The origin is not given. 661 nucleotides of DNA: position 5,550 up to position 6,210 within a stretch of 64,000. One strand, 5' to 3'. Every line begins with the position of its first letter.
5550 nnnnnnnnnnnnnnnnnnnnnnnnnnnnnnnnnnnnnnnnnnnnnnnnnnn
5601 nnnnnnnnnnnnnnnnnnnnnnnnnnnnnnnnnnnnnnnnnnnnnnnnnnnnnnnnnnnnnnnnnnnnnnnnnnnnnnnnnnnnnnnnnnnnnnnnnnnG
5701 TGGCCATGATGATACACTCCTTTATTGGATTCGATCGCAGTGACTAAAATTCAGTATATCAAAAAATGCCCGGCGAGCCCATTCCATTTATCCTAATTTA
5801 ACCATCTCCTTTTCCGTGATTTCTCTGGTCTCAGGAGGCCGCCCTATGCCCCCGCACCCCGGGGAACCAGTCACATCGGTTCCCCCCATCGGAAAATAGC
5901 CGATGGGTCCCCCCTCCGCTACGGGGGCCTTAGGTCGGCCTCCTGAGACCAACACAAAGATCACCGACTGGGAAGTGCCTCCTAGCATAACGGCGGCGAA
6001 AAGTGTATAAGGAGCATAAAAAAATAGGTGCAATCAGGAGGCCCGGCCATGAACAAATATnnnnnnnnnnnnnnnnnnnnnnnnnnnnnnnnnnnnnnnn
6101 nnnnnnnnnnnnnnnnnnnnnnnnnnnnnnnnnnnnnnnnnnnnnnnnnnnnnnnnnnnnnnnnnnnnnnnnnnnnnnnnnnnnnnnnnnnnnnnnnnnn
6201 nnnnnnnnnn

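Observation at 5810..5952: Novel ~150-nt multi-hairpin structured element in a divergent promoter region (copy A)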

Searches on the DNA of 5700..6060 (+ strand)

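Call 13: search_rna_families(source=window, start=5700, end=6060, threshold=evalue, max_evalue=10, show_alignments=3)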
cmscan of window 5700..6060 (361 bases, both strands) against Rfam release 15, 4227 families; matches with E-value up to 10: 2.
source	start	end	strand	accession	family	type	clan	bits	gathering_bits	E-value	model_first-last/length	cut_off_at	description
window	5848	5928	-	RF02598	EBv-sisRNA-2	Gene;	-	18.4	41.8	3.2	1-76/76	no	Epstein-Barr virus stable intronic sequence RNA 2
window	5701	5783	+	RF01277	snoU54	Gene; snRNA; snoRNA; CD-box;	CL00008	13.3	35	7.4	1-67/67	no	Small nucleolar RNA U54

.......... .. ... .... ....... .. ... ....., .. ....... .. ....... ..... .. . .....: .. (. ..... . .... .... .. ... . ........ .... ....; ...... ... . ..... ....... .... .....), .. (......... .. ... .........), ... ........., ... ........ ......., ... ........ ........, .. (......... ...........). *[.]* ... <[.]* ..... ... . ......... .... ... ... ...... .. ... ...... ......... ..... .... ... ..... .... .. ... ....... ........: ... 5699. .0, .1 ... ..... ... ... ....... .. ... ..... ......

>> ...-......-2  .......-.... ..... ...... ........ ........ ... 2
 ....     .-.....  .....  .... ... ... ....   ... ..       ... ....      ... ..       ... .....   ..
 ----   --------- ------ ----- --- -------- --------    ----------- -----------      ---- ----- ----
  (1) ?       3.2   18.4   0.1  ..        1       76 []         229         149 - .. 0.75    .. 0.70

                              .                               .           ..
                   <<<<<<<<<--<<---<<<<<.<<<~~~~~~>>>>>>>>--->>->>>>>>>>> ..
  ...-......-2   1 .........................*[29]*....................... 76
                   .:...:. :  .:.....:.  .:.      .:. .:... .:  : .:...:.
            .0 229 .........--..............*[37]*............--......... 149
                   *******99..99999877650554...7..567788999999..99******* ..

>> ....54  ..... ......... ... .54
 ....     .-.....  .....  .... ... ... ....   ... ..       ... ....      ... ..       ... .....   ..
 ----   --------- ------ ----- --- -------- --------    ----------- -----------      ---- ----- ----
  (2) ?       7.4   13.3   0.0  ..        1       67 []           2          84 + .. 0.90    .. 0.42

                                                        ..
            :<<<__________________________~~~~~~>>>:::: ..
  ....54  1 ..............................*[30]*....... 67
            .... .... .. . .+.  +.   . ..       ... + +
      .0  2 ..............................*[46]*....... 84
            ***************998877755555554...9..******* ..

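Call 31: build_rna_model(alignment_id=A2, structure=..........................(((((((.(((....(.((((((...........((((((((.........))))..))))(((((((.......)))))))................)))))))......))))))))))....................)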
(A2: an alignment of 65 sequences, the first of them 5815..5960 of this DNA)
Model R1 built from alignment A2 (65 sequences, 167 columns); structure: as given.
model positions 144; base pairs 32; branch points 1; effective number of sequences 1.71; information 0.59 bits per position. Calibrated on 0.2 Mb of random sequence (short: E-values are rough).
structure used (alignment columns):
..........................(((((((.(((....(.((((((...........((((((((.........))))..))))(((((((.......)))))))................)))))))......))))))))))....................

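Call 32: search_with_rna_model(model_id=R1, source=window, max_evalue=10, filters=off, show_alignments=6)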
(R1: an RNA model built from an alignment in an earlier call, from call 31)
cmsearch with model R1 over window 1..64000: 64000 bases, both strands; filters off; matches with E-value up to 10: 28.
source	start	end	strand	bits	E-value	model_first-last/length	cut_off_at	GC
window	51833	51976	+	161.7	2.5e-38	1-144/144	no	0.69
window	5815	5960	+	140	6.1e-33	1-144/144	no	0.64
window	51835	51978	-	44.8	2.8e-09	1-144/144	no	0.67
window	5817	5962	-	30.2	1.2e-05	1-144/144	no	0.63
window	38266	38362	+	24.5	0.00031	1-144/144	no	0.54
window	38268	38364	-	13.8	0.15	1-144/144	no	0.54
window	45149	45232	-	12.1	0.38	1-144/144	no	0.67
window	47419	47542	-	10.6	0.88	1-144/144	no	0.54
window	41070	41130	+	10.5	0.98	1-144/144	no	0.67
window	36899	37019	-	9.7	1.5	1-144/144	no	0.61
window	47421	47536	+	9.5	1.7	1-144/144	no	0.53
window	41072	41132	-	9.5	1.7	1-144/144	no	0.69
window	48662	48804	-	9.4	1.8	1-144/144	no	0.57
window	26217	26325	-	9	2.3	1-144/144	no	0.67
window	49292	49352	-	8.5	3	1-144/144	no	0.67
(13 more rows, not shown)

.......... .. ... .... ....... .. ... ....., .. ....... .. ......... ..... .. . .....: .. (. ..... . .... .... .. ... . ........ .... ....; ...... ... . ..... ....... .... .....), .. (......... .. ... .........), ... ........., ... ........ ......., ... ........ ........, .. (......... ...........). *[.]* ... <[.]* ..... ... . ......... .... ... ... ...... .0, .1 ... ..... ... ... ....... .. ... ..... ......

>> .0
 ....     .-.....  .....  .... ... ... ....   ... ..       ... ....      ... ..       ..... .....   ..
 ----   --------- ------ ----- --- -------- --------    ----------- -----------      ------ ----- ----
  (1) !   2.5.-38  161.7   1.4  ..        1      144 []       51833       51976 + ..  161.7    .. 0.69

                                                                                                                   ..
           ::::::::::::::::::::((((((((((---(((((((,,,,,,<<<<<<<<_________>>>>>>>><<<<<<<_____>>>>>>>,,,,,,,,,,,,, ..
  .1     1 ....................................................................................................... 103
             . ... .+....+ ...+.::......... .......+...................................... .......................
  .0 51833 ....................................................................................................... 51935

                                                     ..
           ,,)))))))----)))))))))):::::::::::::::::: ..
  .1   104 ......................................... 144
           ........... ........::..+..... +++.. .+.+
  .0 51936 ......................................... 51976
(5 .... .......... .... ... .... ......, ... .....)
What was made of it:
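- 5790..5970 (+): Copy A, full element (181 nt), type-1 subfamily. The strand is that of the conserved asymmetric core. CM score 140 bits on + versus 30 on -, call 32.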

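Call 33: search_with_rna_model(model_id=R1, sources=[L001, L002, L003, L004, L005, L006, L007, L008, L009, L010, L011, L012, L013, L014, L015, L016, L017, L018, L019, L020, L021, L022, L023, L024, L025, L026, L027, L028, L029, L030, L031, L032, L033, L034, L035, L036, L037, L038, L039, L040, L041, L042, L043, L044, L045, L046, L047, L048, L049, L050, L051, L052, L053, L054, L055, L056, L057, L058, L059, L060, L061, L062, L063, L064, L065, L066, L067, L068, L069, L070, L071, L072, L073, L074, L075, L076, L077, L078, L079, L080, L081, L082, L083, L084, L085, L086, L087, L088, L089, L090, L091, L092, L093, L094, L095, L096, L097, L098, L099, L100], max_evalue=0.001)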
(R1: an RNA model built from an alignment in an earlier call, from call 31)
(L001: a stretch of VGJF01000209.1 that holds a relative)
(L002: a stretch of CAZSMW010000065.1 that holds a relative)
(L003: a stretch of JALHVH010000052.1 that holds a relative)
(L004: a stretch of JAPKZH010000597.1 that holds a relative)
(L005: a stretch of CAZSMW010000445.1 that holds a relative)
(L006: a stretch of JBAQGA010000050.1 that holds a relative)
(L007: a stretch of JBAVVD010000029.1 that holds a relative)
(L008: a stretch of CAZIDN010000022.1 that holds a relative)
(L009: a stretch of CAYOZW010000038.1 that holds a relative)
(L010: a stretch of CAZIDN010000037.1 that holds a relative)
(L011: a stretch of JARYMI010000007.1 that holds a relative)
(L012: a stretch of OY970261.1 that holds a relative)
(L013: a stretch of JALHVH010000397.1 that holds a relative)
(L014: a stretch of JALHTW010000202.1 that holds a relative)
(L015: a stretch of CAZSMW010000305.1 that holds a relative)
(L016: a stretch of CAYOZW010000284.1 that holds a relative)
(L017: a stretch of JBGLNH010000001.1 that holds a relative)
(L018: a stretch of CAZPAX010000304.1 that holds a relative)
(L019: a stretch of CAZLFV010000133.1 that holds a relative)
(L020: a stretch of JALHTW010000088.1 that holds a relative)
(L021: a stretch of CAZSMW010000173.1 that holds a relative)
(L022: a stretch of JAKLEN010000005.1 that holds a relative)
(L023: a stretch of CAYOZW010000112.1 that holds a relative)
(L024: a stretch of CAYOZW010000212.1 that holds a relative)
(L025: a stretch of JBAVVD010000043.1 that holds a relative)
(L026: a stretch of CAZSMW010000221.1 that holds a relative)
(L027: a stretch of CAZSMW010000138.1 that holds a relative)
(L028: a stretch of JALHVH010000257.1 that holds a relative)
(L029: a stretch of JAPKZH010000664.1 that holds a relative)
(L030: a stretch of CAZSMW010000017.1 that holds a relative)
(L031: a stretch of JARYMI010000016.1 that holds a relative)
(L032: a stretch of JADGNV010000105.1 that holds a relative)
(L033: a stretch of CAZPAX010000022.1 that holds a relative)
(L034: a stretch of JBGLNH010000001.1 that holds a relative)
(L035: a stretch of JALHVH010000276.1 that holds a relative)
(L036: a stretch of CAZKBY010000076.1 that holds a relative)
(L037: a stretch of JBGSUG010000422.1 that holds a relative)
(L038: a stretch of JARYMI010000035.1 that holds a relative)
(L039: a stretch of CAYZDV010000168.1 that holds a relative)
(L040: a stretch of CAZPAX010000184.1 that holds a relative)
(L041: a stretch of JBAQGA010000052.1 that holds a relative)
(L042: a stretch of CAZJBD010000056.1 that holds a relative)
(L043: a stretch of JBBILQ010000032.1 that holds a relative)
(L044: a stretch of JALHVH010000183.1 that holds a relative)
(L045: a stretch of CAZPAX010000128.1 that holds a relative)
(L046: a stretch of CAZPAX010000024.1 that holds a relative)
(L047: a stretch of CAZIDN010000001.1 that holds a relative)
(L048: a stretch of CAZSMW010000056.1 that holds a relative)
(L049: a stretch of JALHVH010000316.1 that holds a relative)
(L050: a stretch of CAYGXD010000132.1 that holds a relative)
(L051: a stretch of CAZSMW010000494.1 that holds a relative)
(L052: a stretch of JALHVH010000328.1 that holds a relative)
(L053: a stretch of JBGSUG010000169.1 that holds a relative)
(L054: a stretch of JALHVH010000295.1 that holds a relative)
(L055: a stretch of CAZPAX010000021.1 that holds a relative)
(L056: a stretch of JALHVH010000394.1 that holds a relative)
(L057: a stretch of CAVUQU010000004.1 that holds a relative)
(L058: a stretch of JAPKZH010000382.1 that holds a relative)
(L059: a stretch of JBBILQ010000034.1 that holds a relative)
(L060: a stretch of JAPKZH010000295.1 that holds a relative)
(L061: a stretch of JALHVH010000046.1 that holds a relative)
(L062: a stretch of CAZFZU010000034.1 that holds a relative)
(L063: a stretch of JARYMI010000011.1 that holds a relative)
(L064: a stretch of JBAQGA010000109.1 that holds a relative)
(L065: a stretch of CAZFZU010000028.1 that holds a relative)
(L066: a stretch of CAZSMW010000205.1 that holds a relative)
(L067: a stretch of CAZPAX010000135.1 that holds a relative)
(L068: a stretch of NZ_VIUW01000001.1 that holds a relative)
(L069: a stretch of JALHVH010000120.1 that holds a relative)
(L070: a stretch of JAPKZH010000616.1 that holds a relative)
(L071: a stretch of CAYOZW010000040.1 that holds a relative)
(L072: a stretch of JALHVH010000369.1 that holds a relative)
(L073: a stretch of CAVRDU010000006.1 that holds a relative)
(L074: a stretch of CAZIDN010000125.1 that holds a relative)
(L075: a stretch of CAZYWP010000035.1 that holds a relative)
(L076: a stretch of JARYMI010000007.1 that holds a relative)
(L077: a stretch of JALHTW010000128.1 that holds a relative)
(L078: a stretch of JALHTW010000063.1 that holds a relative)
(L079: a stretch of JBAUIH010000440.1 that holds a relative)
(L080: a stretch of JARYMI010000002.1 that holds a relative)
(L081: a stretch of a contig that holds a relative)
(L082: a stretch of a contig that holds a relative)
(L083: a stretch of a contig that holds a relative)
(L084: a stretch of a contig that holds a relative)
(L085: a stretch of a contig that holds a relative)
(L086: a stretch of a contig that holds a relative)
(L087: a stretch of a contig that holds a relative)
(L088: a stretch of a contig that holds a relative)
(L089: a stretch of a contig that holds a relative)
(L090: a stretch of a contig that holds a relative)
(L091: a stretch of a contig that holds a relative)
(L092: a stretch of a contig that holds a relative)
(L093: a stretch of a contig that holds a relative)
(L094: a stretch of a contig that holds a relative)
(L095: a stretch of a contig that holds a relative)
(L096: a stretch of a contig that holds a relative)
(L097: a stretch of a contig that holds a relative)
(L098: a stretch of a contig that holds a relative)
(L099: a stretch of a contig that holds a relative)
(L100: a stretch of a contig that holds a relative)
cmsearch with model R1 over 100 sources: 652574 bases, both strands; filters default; matches with E-value up to 0.001: 131.
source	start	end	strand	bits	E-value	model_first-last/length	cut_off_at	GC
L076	531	674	+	157.3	3.2e-36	1-144/144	no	0.69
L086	4797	4940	-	153.3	3.2e-35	1-144/144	no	0.69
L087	5690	5833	-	153.2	3.4e-35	1-144/144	no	0.64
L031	4097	4240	-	152.4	5.2e-35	1-144/144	no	0.69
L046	2269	2412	+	152.2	6e-35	1-144/144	no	0.63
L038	738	881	+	152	6.7e-35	1-144/144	no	0.69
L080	3767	3910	-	151.8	7.4e-35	1-144/144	no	0.69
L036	3047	3190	+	150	2.1e-34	1-144/144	no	0.67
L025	1569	1712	+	148.7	4.2e-34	1-144/144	no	0.67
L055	3329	3472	-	148.6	4.7e-34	1-144/144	no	0.67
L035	7409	7552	-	147.9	6.8e-34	1-144/144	no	0.69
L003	2390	2534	+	147.8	7.4e-34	1-144/144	no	0.65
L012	3420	3563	-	146.2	1.8e-33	1-144/144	no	0.71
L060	45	188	-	146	2e-33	1-144/144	no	0.71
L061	195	339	+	145.4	2.9e-33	1-144/144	no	0.66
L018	1205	1349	-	143.7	7.8e-33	1-144/144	no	0.68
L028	3397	3541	+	143.5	8.5e-33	1-144/144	no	0.66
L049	3191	3335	+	143.5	8.7e-33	1-144/144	no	0.66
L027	1846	1988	+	143.3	9.8e-33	1-144/144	no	0.69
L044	66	210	+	143.1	1.1e-32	1-144/144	no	0.66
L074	7506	7629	-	142.2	1.8e-32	20-144/144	no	0.71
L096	2790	2935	-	142.1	1.9e-32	1-144/144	no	0.65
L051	1573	1717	-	142.1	1.9e-32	1-144/144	no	0.64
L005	1896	2040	+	141.7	2.4e-32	1-144/144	no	0.66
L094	1535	1677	-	140.4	5e-32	1-144/144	no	0.66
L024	73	212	+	139.9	6.8e-32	1-144/144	no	0.64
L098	5265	5408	+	139.4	9.1e-32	1-144/144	no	0.71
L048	6671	6815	-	139.1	1.1e-31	1-144/144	no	0.66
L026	1306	1451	-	138.2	1.8e-31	1-144/144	no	0.65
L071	7350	7489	-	138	2e-31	1-144/144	no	0.69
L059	4554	4697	+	138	2e-31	1-144/144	no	0.65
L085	862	1001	+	137.1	3.4e-31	1-144/144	no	0.69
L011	7564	7708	-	136.9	3.6e-31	1-144/144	no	0.68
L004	4700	4843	+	136.9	3.8e-31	1-144/144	no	0.74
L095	7647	7782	-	136.6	4.5e-31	10-144/144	5'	0.67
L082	3452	3596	-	136.5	4.8e-31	1-144/144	no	0.72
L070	2921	3064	+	136.4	5.1e-31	1-144/144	no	0.74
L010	4307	4450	+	136.4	5.1e-31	1-144/144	no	0.73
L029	5127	5269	+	136.2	5.7e-31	1-144/144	no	0.7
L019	2271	2416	+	136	6.1e-31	1-144/144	no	0.67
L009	3759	3898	-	135.9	6.6e-31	1-144/144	no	0.7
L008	820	963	-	135.3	9.3e-31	1-144/144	no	0.72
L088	6738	6883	-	135.1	1e-30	1-144/144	no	0.66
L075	4802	4944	-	134.9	1.2e-30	1-144/144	no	0.64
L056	2406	2550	-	134.7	1.3e-30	1-144/144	no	0.7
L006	1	120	-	134.6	1.4e-30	1-120/144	3'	0.71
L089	451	594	+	134.2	1.7e-30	1-144/144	no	0.76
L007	7157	7299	-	133.8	2.2e-30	1-144/144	no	0.69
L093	1072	1216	+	132.6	4.4e-30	1-144/144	no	0.68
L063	6757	6899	-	132.3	5.1e-30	1-144/144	no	0.73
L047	5571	5714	-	131.7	7.2e-30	1-144/144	no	0.72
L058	3147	3291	-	131.2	9.7e-30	1-144/144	no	0.73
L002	1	144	+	128.3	5.1e-29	1-144/144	no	0.72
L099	1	121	+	128.2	5.3e-29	23-144/144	5'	0.74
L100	1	122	+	128.1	5.7e-29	25-144/144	5'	0.7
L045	26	170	-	127.4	8.4e-29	1-144/144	no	0.66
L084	7325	7470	-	125.6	2.4e-28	1-144/144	no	0.68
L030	729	873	+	124.4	4.8e-28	1-144/144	no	0.67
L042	5859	5991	-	123.4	8.4e-28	13-144/144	no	0.74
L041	138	254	-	122.8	1.2e-27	28-144/144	5'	0.71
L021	126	269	+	120.1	5.5e-27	1-144/144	no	0.73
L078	4068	4210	-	119.8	6.8e-27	1-144/144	no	0.78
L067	6617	6740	-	116.9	3.6e-26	19-144/144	5'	0.71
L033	1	107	+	116.5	4.3e-26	38-144/144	5'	0.69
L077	7076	7198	+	115.8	6.7e-26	1-122/144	3'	0.76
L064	1102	1240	-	114.9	1.1e-25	1-144/144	no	0.72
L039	1310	1455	-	113.8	2.1e-25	1-144/144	no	0.68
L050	4124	4261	+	112.2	5e-25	1-144/144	no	0.69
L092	5705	5811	+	109.1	3e-24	1-108/144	3'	0.67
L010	1864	2000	-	108.4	4.5e-24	1-144/144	no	0.64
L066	467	628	-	108.2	5.1e-24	1-144/144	no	0.66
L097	5143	5285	-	108.1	5.4e-24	1-144/144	no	0.7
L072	1024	1165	-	107.8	6.4e-24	1-144/144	no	0.73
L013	1708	1962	+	107.5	7.7e-24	1-144/144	no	0.64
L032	6306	6443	-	106.6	1.2e-23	1-144/144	no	0.7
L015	2777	2939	-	105.3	2.7e-23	1-144/144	no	0.67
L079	1383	1486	-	105.3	2.7e-23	38-144/144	5'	0.65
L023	7894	8000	+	102.5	1.3e-22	1-106/144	3'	0.68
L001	1268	1372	-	100.9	3.4e-22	21-126/144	no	0.7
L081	114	216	-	99.6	7.1e-22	21-126/144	no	0.72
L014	2816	2918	+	90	1.7e-19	1-102/144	3'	0.77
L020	1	111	-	86.6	1.2e-18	1-109/144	3'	0.73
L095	4954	5072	-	76.2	4.6e-16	1-144/144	no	0.69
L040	1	78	-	74.3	1.4e-15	1-78/144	3'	0.68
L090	5854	5973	+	71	8.7e-15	1-144/144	no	0.59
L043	285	419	-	67.2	7.8e-14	1-144/144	no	0.67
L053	3202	3341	+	65.3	2.4e-13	1-144/144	no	0.71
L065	2383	2523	+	58.5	1.1e-11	1-144/144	no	0.68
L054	159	317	-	56.8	3.1e-11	1-144/144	no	0.64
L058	1200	1270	+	55.9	5.1e-11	35-111/144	no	0.72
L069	6188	6340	+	55.6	6e-11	1-144/144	no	0.66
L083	7536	7676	+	54.9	9e-11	1-144/144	no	0.7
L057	4612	4752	-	54.2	1.3e-10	1-144/144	no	0.69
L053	634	774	-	53.9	1.6e-10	1-144/144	no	0.66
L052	393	544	-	53.1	2.6e-10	1-144/144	no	0.68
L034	4159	4303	-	52.4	3.8e-10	1-144/144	no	0.69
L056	3914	4066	+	52.3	3.9e-10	1-144/144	no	0.66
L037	3306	3446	+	52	4.6e-10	1-144/144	no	0.7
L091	1237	1378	+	51.8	5.3e-10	1-144/144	no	0.69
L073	2253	2394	-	50.9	8.8e-10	1-144/144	no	0.68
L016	378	508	-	50.5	1.1e-09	1-144/144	no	0.64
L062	1290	1392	+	47.8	5.2e-09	21-127/144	no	0.66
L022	3075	3215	+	47.8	5.2e-09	1-144/144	no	0.7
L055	3327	3470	+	42.5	1.1e-07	1-144/144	no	0.67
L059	4556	4699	-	40.3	3.8e-07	1-144/144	no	0.65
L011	7562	7706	+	40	4.5e-07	1-144/144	no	0.68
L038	740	883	-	39.1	7.4e-07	1-144/144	no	0.7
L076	533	676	-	38.1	1.4e-06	1-144/144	no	0.69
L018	1203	1347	+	37.7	1.7e-06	1-144/144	no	0.68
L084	7323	7468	+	37.3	2.1e-06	1-144/144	no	0.67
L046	2271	2414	-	35.3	6.5e-06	1-144/144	no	0.63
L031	4095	4238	+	35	8e-06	1-144/144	no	0.69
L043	160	284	-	34.3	1.2e-05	1-144/144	no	0.65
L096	2788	2933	+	33.7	1.7e-05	1-144/144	no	0.65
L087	5688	5831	+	33.6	1.7e-05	1-144/144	no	0.65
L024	75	214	-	33.2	2.3e-05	1-144/144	no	0.64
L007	7153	7295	+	32.7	3e-05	1-144/144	no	0.68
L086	4795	4938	+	32.4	3.6e-05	1-144/144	no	0.68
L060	41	184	+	32.2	4e-05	1-144/144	no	0.71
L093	1076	1220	-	31.7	5.3e-05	1-144/144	no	0.68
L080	3765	3908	+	31.4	6.1e-05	1-144/144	no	0.68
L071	7348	7487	+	30.9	8.5e-05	1-144/144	no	0.69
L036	3049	3192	-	30.6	9.7e-05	1-144/144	no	0.66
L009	3757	3896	+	30.5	0.00011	1-144/144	no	0.71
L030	731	875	-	30.1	0.00013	1-144/144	no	0.66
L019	2273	2418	-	29.4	0.0002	1-144/144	no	0.67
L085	864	1003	-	29.3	0.00021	1-144/144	no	0.71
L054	62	158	-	28.4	0.00035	1-144/144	no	0.66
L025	1573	1716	-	27.8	0.0005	1-144/144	no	0.67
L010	1862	1998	+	27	0.00076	1-144/144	no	0.64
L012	3416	3559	+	26.7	0.00091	1-144/144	no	0.71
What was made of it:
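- The CM finds A and C in the window and about 105 copies in the loci (calls 32, 33).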
